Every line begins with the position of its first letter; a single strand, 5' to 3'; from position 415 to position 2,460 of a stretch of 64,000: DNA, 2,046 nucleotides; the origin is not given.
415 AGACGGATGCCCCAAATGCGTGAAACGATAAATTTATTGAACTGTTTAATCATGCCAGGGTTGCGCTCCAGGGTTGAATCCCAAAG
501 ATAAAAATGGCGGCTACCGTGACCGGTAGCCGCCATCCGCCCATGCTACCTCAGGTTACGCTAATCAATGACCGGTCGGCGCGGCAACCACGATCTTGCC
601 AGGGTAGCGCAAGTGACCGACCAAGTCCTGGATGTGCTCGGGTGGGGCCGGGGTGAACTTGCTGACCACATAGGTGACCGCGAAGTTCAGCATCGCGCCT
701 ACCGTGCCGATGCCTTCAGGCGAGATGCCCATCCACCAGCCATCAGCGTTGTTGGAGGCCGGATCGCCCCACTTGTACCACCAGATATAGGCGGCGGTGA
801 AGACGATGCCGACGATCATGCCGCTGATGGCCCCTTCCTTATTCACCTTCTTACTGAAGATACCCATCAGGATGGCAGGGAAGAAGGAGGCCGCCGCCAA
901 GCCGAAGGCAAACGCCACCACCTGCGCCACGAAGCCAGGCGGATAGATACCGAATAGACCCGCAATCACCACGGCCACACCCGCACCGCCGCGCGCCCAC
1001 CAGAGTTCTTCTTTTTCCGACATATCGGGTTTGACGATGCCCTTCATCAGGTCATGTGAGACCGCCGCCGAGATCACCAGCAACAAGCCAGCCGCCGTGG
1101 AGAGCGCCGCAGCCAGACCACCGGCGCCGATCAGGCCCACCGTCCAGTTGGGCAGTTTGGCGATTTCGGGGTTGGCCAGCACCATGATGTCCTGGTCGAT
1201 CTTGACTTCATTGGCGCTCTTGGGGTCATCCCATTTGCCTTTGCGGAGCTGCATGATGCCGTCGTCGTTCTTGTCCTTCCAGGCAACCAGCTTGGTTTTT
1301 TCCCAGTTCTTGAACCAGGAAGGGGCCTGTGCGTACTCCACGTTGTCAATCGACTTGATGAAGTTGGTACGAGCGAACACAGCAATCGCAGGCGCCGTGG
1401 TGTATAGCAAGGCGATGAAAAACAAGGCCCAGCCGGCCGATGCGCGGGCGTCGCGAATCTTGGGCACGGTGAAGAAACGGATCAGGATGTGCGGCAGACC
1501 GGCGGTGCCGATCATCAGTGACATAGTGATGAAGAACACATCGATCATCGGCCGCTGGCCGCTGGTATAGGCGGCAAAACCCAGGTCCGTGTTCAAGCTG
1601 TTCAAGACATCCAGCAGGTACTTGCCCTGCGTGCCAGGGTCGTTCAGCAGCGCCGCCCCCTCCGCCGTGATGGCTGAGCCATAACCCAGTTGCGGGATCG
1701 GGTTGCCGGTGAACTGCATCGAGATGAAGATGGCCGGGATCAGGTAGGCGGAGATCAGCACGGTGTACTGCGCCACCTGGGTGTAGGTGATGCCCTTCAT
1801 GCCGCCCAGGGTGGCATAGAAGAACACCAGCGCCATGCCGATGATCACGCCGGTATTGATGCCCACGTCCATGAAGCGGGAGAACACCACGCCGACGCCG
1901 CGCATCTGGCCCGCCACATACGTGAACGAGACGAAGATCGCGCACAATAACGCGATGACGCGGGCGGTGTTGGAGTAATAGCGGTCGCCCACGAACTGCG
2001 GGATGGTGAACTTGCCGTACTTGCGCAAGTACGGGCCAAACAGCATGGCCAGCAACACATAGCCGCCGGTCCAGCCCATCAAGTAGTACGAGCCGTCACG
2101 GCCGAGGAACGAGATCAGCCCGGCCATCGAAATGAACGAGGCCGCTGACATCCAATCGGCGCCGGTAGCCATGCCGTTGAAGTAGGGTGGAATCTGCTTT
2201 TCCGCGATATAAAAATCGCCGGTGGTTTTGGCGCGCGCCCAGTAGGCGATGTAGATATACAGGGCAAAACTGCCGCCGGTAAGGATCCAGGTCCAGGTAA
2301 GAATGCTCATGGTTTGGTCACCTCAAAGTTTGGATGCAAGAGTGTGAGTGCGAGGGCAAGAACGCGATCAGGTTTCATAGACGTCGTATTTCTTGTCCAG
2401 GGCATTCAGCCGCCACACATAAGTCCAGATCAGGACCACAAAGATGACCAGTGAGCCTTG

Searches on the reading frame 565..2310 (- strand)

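Call 60: search_protein_families(library=ncbifam, proteins=[window:565-2310:-], max_evalue=1e-10)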
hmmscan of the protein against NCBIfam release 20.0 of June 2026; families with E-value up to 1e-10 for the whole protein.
window:565-2310:- (581 aa): 9 families
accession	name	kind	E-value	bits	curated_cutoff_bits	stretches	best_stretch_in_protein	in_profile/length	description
TIGR03648.1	Na_symport_lg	subfamily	4.1e-250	830.9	320.75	1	8-570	2-547/547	VC_2705 family sodium/solute symporter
NF058657.1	MncbAcdTpMctC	equivalog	1.3e-56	192.1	670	2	19-306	22-293/527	monocarboxylic acid transporter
TIGR00813.1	sss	superfamily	2.4e-48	165.2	184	1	33-501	1-411/411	sodium/solute symporter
NF006903.2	PRK09395.1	subfamily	6e-47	160.3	750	2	18-309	48-317/552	cation/acetate symporter ActP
NF009135.0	PRK12488.1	subfamily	9.8e-42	143.2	850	1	18-304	45-309/549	cation/acetate symporter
TIGR02711.1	symport_actP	equivalog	1.5e-37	129.6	1099.25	1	18-260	45-285/549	cation/acetate symporter ActP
TIGR02121.1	Na_Pro_sym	equivalog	1.7e-30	106.2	515.5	1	388-564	317-480/488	sodium/proline symporter PutP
TIGR02119.1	panF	equivalog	1.5e-17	63.8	328.05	1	382-503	311-432/471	sodium/pantothenate symporter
NF011948.0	PRK15419.1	equivalog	2.5e-16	59.6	955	1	386-506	322-442/502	sodium/proline symporter PutP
